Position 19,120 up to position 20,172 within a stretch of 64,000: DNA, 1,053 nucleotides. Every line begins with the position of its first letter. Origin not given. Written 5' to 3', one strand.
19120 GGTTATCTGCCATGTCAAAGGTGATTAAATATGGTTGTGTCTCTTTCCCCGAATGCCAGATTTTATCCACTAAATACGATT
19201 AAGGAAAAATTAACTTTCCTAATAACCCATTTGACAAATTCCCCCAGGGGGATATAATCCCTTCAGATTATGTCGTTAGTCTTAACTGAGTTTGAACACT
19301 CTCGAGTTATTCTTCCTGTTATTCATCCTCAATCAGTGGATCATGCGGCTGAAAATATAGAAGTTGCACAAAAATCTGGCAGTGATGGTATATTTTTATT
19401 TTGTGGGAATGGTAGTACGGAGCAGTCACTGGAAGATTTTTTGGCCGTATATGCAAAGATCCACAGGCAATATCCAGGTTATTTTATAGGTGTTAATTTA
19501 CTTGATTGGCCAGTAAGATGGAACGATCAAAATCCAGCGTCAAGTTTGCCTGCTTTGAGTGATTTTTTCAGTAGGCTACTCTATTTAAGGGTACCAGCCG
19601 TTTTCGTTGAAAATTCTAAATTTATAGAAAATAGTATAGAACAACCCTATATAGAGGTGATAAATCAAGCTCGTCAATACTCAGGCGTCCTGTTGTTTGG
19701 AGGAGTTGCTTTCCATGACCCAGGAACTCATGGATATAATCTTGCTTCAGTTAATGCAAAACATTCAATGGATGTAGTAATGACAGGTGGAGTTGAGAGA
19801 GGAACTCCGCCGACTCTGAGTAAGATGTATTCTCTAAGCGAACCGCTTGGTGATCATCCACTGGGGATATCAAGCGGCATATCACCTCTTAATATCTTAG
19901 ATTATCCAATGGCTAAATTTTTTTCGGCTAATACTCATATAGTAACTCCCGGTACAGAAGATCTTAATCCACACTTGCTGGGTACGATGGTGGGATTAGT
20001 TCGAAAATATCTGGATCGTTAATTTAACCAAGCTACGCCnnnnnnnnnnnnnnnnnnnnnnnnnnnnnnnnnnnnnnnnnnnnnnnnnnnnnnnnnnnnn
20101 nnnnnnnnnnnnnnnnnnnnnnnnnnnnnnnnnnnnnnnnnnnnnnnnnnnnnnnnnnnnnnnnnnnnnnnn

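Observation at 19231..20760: Two near-identical GC-palindrome operators embedded in perfect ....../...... promoters with leaderless start codons, a CsoR regulon candidate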

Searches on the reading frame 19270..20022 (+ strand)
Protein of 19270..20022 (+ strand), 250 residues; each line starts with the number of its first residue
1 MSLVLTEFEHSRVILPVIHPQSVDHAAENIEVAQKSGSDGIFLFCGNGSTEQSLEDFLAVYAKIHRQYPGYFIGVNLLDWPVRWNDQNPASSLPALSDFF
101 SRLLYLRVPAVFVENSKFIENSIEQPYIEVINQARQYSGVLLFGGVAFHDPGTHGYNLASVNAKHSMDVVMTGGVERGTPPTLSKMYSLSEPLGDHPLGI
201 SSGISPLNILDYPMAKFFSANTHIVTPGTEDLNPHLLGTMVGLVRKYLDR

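Call 3: search_protein_families(library=pfam, proteins=[window:19270-20022:+], max_evalue=0.01)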
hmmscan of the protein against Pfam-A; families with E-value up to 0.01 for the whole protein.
window:19270-20022:+ (250 aa): 0 families

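Call 11: find_homologous_proteins(query=window:19270-20019:+)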
Query window:19270-20019:+ (250 aa): 1 proteins with E <= 0.001 among 333 candidates.
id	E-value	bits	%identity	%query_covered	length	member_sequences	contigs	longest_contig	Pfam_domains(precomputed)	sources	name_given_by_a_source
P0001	1.6e-165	567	100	100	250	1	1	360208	-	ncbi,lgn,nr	ncbi:MAG: hypothetical protein Q8P92_01245 [Candidatus Daviesbacteria bacterium]|nr:hypothetical pro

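Call 12: search_protein_families(library=ncbifam, proteins=[window:19270-20022:+], max_evalue=0.01)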
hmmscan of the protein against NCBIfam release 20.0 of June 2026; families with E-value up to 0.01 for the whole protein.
window:19270-20022:+ (250 aa): 0 families

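Call 20: search_protein_representatives(protein=window:19270-20019:+)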
Query: 250 residues. Proteins with E-value up to 0.001 (for the whole library): 814; up to 1e-10: 247; up to 1e-30: 1. The best 150 are listed.
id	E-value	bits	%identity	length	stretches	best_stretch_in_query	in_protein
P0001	5.0e-166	566.9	100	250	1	1-250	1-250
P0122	9.4e-27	110.7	38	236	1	8-247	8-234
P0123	6.2e-24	101.5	35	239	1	6-246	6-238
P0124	1.6e-20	90.4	35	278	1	14-245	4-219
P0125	2.1e-20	90.0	38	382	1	9-247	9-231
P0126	2.6e-20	89.7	37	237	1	8-244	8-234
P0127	3.1e-20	89.4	39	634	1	8-247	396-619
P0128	3.2e-20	89.3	39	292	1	8-245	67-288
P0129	1.2e-19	87.5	37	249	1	8-224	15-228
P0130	3.6e-19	85.9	37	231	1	8-240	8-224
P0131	3.9e-19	85.8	38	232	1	11-224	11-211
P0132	4.8e-19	85.5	37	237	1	12-238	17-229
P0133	9.1e-19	84.6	33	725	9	69-111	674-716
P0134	1.0e-18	84.4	32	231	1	10-246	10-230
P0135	1.3e-18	84.1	36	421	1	11-247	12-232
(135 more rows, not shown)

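Call 21: predict_structure(protein=window:19270-20019:+)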
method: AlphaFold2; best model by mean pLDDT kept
length: 250 residues; sequences in the alignment: 1
mean_pLDDT: 40.2   pTM: 0.37
mean pLDDT of the five models: 40.2, 38.3, 34.2, 33.5, 32.7
residues with pLDDT >= 90: 0; 70-90: 0; 50-70: 61; < 50: 189
segments of 3 or more residues with pLDDT < 50: 1-21, 45-50, 76-93, 109-250
pLDDT, mean of each block of 10 residues (from residue 1): 29 41 55 54 47 59 61 49 43 52 51 35 35 39 31 28 34 35 34 30 25 26 35 39 38
secondary structure, 60 per line:
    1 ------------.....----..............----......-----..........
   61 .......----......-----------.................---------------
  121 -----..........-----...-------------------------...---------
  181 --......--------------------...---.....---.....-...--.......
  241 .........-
elements in order: E13-17 H22-35 E40-45 H51-67 E72-77 H89-105 H126-135 E141-143 E169-171 E183-188 H215-219 E223-227 H234-249

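Call 23: search_protein_families(library=pfam, alignment_id=A2, max_evalue=0.01)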
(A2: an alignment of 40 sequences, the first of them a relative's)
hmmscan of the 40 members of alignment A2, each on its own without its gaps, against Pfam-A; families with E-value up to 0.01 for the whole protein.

A. member 1, P0001 (250 aa): 0 families

B. families by the number of members that match (of 40 scanned): 3 families
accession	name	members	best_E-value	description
PF03437.21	BtpA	38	4e-13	BtpA family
PF00697.28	PRAI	2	0.0083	N-(5'phosphoribosyl)anthranilate (PRA) isomerase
PF01729.25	QRPTase_C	1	0.0059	Quinolinate phosphoribosyl transferase, C-terminal domain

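Call 24: search_solved_structures(query=A2, max_evalue=0.1)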
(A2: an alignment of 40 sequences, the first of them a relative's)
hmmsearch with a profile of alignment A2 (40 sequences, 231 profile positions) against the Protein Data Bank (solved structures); distinct sequences matched with E-value up to 0.1: 1.
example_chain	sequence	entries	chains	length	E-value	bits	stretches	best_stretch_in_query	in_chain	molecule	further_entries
4r9x_A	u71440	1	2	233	0.022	17.5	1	143-229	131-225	Copper homeostasis protein CutC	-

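Call 25: find_homologous_proteins(query=A2, max_evalue=0.00001)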
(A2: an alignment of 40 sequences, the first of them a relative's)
Query A2 (40 sequences) (250 aa, profile of the alignment): 1143 proteins with E <= 0.00001 among 5384 candidates; the best 120 are listed.
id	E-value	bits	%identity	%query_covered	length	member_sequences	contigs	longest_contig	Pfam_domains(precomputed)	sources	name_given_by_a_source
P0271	3.6e-97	342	32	96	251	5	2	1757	PF03437.22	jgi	jgi:predicted TIM-barrel enzyme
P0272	1.0e-95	338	33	96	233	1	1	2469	PF03437.22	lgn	-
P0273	9.0e-95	335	32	95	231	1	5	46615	PF03437.22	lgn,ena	-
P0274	1.3e-94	334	34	97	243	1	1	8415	PF03437.22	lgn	-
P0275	1.3e-94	334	34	96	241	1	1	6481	PF03437.22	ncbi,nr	ncbi:MAG: adenine phosphoribosyltransferase [Lentisphaerae bacterium]|nr:adenine phosphoribosyltrans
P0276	2.1e-94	333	31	96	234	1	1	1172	PF03437.22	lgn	-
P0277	2.4e-94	333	31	96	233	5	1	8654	PF03437.22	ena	-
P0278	2.7e-94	333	33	96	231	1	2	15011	PF03437.22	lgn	-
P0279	3.7e-94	333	33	94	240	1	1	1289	PF03437.22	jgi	jgi:predicted TIM-barrel enzyme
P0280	3.8e-94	333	36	96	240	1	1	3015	PF03437.22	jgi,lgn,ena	-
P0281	4.4e-94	332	32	100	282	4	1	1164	PF03437.22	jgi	jgi:hypothetical protein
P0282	6.6e-94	332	32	95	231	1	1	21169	PF03437.22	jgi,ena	-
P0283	8.2e-94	331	31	97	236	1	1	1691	PF03437.22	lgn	-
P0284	8.5e-94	331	34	98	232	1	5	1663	PF03437.22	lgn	-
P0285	8.5e-94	331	33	93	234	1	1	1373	PF03437.22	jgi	jgi:predicted TIM-barrel enzyme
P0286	1.0e-93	331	31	95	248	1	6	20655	PF03437.22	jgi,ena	-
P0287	1.2e-93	331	31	95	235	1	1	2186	PF03437.22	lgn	-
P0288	1.5e-93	331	30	95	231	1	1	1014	PF03437.22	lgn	-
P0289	1.5e-93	331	34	97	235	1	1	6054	PF03437.22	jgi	-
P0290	1.7e-93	330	33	95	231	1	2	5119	PF03437.22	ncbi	-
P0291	1.8e-93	330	29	95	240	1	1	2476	PF03437.22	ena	-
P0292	1.8e-93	330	33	96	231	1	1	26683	PF03437.22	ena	-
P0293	1.8e-93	330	32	96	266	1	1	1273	PF03437.22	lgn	-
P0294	1.8e-93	330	31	98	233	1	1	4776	PF03437.22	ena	-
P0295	2.1e-93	330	32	98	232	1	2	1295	PF03437.22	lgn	-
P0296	2.5e-93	330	32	96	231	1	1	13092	PF03437.22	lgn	-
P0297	3.5e-93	329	33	99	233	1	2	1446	PF03437.22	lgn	-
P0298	3.7e-93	329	32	96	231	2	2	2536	PF03437.22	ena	-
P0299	4.0e-93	329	31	96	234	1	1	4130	PF03437.22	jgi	jgi:hypothetical protein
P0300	4.1e-93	329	34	96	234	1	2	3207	PF03437.22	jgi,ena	-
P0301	4.2e-93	329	34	96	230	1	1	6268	PF03437.22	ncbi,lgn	ncbi:MAG: BtpA/SgcQ family protein [Chloroflexota bacterium]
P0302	5.0e-93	329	32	94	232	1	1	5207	PF03437.22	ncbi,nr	ncbi:MAG: adenine phosphoribosyltransferase [Planctomycetota bacterium]|nr:MAG: adenine phosphoribos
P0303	5.4e-93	329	30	96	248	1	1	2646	PF03437.22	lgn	-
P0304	5.5e-93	329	31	96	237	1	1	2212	PF03437.22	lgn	-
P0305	5.8e-93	329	33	95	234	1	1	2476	PF03437.22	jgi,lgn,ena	-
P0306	7.0e-93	328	33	95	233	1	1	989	PF03437.22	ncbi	-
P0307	7.6e-93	328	35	99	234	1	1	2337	PF03437.22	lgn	-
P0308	9.0e-93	328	31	97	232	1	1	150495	PF03437.22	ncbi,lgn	ncbi:MAG: BtpA/SgcQ family protein [Chloroflexota bacterium]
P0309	9.0e-93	328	33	96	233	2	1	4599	PF03437.22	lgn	-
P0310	9.4e-93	328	32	96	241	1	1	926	PF03437.22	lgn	-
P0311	9.4e-93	328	35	95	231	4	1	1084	PF03437.22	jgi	jgi:hypothetical protein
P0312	1.0e-92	328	35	97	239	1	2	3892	PF03437.22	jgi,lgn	-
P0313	1.0e-92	328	30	96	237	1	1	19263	PF03437.22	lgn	-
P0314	1.2e-92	328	33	96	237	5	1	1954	PF03437.22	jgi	jgi:predicted TIM-barrel enzyme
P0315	1.3e-92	328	33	82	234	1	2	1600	PF03437.22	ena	-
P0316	1.5e-92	327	35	96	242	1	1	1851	PF03437.22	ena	-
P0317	1.6e-92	327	34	94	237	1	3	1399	PF03437.22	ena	-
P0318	1.6e-92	327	31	94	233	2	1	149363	PF03437.22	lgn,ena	-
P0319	1.6e-92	327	36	93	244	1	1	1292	PF03437.22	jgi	-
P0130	1.6e-92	327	32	95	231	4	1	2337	PF03437.22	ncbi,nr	ncbi:MAG: adenine phosphoribosyltransferase [bacterium]|nr:adenine phosphoribosyltransferase [bacter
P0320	1.7e-92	327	30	97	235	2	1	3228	PF03437.22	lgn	-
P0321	1.9e-92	327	34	96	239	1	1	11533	PF03437.22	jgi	-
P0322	2.0e-92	327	32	95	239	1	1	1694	PF03437.22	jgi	jgi:predicted TIM-barrel enzyme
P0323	2.3e-92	327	32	96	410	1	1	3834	PF01451.28,PF03437.22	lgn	-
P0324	2.6e-92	327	33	95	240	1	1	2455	PF03437.22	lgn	-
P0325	3.2e-92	326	31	98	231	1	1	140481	PF03437.22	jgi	-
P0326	3.4e-92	326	33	95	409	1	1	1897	PF01451.28,PF03437.22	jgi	jgi:protein-tyrosine-phosphatase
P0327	3.5e-92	326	31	96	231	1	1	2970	PF03437.22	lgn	-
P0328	3.6e-92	326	33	96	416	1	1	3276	PF01451.28,PF03437.22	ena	-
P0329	3.8e-92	326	31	99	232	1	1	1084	PF03437.22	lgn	-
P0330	4.1e-92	326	31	95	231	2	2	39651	PF03437.22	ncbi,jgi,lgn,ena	-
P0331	4.6e-92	326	31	98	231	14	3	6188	PF03437.22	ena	-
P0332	4.8e-92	326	31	95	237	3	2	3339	PF03437.22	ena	-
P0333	5.0e-92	326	32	98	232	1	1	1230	PF03437.22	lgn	-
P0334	5.2e-92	326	33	95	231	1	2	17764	PF03437.22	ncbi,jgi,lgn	ncbi:MAG: BtpA/SgcQ family protein [Gemmatimonadales bacterium]|jgi:predicted TIM-barrel enzyme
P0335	5.6e-92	325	33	93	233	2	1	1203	PF03437.22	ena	-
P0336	6.3e-92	325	34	96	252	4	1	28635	PF03437.22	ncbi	-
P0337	6.4e-92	325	33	95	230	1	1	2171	PF03437.22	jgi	-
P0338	6.5e-92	325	31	96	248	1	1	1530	PF03437.22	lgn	-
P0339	7.3e-92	325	34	96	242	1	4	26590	PF03437.22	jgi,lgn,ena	-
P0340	8.0e-92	325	31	97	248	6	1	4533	PF03437.22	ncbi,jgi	jgi:predicted TIM-barrel enzyme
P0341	8.8e-92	325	33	95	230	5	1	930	PF03437.22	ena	-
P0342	8.8e-92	325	33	99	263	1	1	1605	PF03437.22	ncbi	-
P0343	9.1e-92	325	33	99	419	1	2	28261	PF01451.28,PF03437.22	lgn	-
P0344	1.0e-91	325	34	95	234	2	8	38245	PF03437.22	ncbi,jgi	jgi:hypothetical protein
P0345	1.0e-91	325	31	99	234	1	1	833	PF03437.22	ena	-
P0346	1.1e-91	325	38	98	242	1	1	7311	PF03437.22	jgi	jgi:predicted TIM-barrel enzyme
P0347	1.1e-91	325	33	96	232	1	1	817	PF03437.22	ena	-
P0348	1.2e-91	324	32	91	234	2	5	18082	PF03437.22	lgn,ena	-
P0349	1.4e-91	324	32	97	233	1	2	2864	PF03437.22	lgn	-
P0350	1.4e-91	324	33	97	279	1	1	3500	PF03437.22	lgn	-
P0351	1.4e-91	324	33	96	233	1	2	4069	PF03437.22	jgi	jgi:predicted TIM-barrel enzyme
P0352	1.5e-91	324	36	96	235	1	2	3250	PF03437.22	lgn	-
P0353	1.5e-91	324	32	96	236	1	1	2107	PF03437.22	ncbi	-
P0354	1.5e-91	324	32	94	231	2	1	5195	PF03437.22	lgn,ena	-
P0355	1.6e-91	324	32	96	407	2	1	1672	PF01451.28,PF03437.22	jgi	jgi:protein-tyrosine-phosphatase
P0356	1.6e-91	324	32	96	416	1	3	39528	PF03437.22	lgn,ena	-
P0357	1.6e-91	324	32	96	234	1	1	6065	PF03437.22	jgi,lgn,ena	-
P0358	1.7e-91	324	32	96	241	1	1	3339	PF03437.22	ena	-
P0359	2.3e-91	323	34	98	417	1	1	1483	PF01451.28,PF03437.22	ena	-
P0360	2.5e-91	323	30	96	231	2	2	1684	PF03437.22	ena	-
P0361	2.7e-91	323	32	96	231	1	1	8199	PF03437.22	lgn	-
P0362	2.7e-91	323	31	95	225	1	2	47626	PF03437.22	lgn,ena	-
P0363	2.8e-91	323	36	90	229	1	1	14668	PF03437.22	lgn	-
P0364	3.4e-91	323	31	96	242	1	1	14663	PF03437.22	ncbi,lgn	-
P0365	3.4e-91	323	30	96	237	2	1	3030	PF03437.22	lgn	-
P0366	4.1e-91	323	33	95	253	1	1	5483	PF03437.22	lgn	-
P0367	4.2e-91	323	35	93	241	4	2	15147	PF03437.22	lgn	-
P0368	4.2e-91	323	33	96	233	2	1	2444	PF03437.22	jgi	-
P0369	4.3e-91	323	34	99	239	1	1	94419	PF03437.22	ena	-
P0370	4.4e-91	323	31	99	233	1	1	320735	PF03437.22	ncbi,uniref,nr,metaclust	ncbi:phosphoribosylanthranilate isomerase [Zavarzinella formosa]|uniref:phosphoribosylanthranilate i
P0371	6.5e-91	322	34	98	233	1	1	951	PF03437.22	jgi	-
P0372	6.6e-91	322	32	96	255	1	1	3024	PF03437.22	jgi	-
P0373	6.9e-91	322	29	96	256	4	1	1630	PF03437.22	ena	-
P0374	7.0e-91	322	35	95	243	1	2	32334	PF03437.22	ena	-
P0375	7.2e-91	322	33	99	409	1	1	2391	PF03437.22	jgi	-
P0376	7.3e-91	322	34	97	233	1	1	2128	PF03437.22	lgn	-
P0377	7.4e-91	322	32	97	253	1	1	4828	PF03437.22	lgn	-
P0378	7.4e-91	322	30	99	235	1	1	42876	PF03437.22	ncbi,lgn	ncbi:hypothetical protein BH11PLA2_BH11PLA2_25370 [soil metagenome]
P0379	7.5e-91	322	33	94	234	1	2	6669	PF03437.22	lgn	-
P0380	7.6e-91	322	33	99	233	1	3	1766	PF03437.22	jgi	jgi:hypothetical protein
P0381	7.8e-91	322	33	95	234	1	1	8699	PF03437.22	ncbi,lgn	ncbi:MAG: BtpA/SgcQ family protein [Chloroflexota bacterium]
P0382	8.1e-91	322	34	97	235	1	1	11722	PF03437.22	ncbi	-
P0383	8.2e-91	322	32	97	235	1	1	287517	PF03437.22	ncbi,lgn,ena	-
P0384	9.4e-91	321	34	95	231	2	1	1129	PF03437.22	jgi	jgi:hypothetical protein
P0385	9.6e-91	321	32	97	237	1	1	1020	PF03437.22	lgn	-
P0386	9.8e-91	321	33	96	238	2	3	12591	PF03437.22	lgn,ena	-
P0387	1.0e-90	321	35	97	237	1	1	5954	PF03437.22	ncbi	-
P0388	1.0e-90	321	32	96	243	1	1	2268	PF03437.22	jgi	-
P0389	1.1e-90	321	36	80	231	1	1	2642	PF03437.22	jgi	jgi:hypothetical protein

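Call 38: predict_structure(alignment_id=A3)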
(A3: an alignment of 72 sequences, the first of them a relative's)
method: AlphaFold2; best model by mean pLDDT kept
length: 250 residues; sequences in the alignment: 72
mean_pLDDT: 91.2   pTM: 0.89
mean pLDDT of the five models: 91.2, 86.5, 86.5, 86.0, 84.5
residues with pLDDT >= 90: 186; 70-90: 49; 50-70: 15; < 50: 0
segments of 3 or more residues with pLDDT < 50: none
pLDDT, mean of each block of 10 residues (from residue 1): 85 96 97 98 78 89 97 94 91 94 95 88 91 89 74 77 93 91 94 96 96 96 94 98 90
secondary structure, 60 per line:
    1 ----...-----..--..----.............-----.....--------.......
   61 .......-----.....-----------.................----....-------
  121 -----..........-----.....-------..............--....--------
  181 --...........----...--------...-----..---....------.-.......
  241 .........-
elements in order: H23-35 E41-45 H54-67 E73-77 H89-105 E110-113 H126-135 E141-145 H153-166 E169-172 H183-193 E198-200 H234-249

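Call 43: fold_search(model_id=the predicted structure, library=pdb)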
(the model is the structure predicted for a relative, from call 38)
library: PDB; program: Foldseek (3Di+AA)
matches with E <= 10: 1924; with E <= 0.001: 582
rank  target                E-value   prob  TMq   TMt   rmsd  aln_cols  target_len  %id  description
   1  6xnc_A                7.5e-08  1.00  0.55  0.53   7.9       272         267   14  Salmonella typhimurium tryptophan synthase complexed with L-tryptophan and D-glycerol-3-phosphate (released 2021-02-03)
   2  1twd_A                8.9e-08  1.00  0.63  0.67   4.6       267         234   15  Crystal Structure of the Putative Copper Homeostasis Protein (CutC) from Shigella flexneri, Northeast Structural Genom (released 2004-07-20)
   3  1xcf_A                8.9e-08  1.00  0.60  0.62   6.1       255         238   14  Crystal structure of P28L/Y173F tryptophan synthase alpha-subunits from Escherichia coli (released 2004-11-02)
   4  1fuy_A                9.5e-08  1.00  0.57  0.55   7.6       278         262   12  CRYSTAL STRUCTURE OF BETAA169L/BETAC170W DOUBLE MUTANT OF TRYPTOPHAN SYNTHASE COMPLEXED WITH 5-FLUORO-INDOLE-PROPANOL  (released 2001-01-17)
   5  1x7i_A                1.4e-07  1.00  0.61  0.64   5.3       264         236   16  Crystal structure of the native copper homeostasis protein (cutCm) with calcium binding from Shigella flexneri 2a str. (released 2005-03-01)
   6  7mt5_A                1.5e-07  1.00  0.53  0.51   8.2       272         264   13  Crystal structure of tryptophan synthase in complex with F9, Cs+, pH7.8 - alpha aminoacrylate form - E(A-A) (released 2021-12-29)
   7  3cep_A                1.9e-07  1.00  0.54  0.51   8.2       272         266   14  Structure of a tryptophan synthase quinonoid intermediate (released 2008-04-01)
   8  2clh_A                2.0e-07  1.00  0.55  0.53   8.1       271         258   13  Tryptophan Synthase in complex with (naphthalene-2'-sulfonyl)-2-amino- 1-ethylphosphate (F19) (released 2007-06-12)
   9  7mt4_A                2.7e-07  1.00  0.56  0.54   7.7       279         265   12  Crystal structure of tryptophan Synthase in complex with F9, NH4+, pH7.8 - alpha aminoacrylate form - E(A-A) (released 2021-12-29)
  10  1k3u_A                2.7e-07  1.00  0.54  0.51   8.2       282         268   14  CRYSTAL STRUCTURE OF WILD-TYPE TRYPTOPHAN SYNTHASE COMPLEXED WITH N-[1H-INDOL-3-YL-ACETYL]ASPARTIC ACID (released 2002-07-03)
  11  1x8c_A                3.2e-07  1.00  0.63  0.66   5.0       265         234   15  Crystal structure of the SeMet-derivative copper homeostasis protein (cutCm) with calcium binding from Shigella flexne (released 2005-08-09)
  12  5kzm_A                3.2e-07  1.00  0.56  0.54   5.8       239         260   14  Crystal structure of Tryptophan synthase alpha-beta chain complex from Francisella tularensis (released 2016-08-10)
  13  3nav_B                3.2e-07  1.00  0.54  0.53   8.4       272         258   13  Crystal structure of an alpha subunit of tryptophan synthase from Vibrio cholerae O1 biovar El Tor str. N16961 (released 2010-06-30)
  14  1h1y_A                3.4e-07  1.00  0.60  0.67   5.1       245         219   13  The structure of the cytosolic D-ribulose-5-phosphate 3-epimerase from rice complexed with sulfate (released 2003-01-30)
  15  1qop_A                3.6e-07  1.00  0.56  0.54   7.8       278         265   12  CRYSTAL STRUCTURE OF WILD-TYPE TRYPTOPHAN SYNTHASE COMPLEXED WITH INDOLE PROPANOL PHOSPHATE (released 2000-11-10)
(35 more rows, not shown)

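Call 54: find_encoding_contigs(protein=P0122, flank=3000, max_places=3)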
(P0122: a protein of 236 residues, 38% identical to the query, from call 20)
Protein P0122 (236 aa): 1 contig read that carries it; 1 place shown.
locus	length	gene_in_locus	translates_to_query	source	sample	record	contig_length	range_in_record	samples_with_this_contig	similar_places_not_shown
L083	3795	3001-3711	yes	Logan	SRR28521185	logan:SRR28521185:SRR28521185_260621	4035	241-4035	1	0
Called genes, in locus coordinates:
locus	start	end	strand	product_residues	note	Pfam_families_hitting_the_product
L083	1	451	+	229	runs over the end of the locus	?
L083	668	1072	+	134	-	-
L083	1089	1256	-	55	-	PF02542:YgbB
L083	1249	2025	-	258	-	PF00300:His_Phos_1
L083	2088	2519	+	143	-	-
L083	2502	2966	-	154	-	PF00293:NUDIX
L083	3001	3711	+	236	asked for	PF03437:BtpA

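Call 55: find_encoding_contigs(protein=P0346, flank=3000, max_places=3)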
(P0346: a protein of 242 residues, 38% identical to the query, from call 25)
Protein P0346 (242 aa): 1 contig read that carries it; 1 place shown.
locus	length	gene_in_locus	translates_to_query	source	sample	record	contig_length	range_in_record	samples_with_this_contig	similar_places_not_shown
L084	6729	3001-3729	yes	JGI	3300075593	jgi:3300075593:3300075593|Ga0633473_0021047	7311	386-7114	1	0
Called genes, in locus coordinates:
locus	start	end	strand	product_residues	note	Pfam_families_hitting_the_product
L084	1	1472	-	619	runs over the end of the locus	?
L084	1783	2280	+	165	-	-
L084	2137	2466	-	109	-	-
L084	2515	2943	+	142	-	PF01894:YjbQ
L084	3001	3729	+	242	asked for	PF03437:BtpA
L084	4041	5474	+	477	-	-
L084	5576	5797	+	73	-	-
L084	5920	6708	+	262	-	-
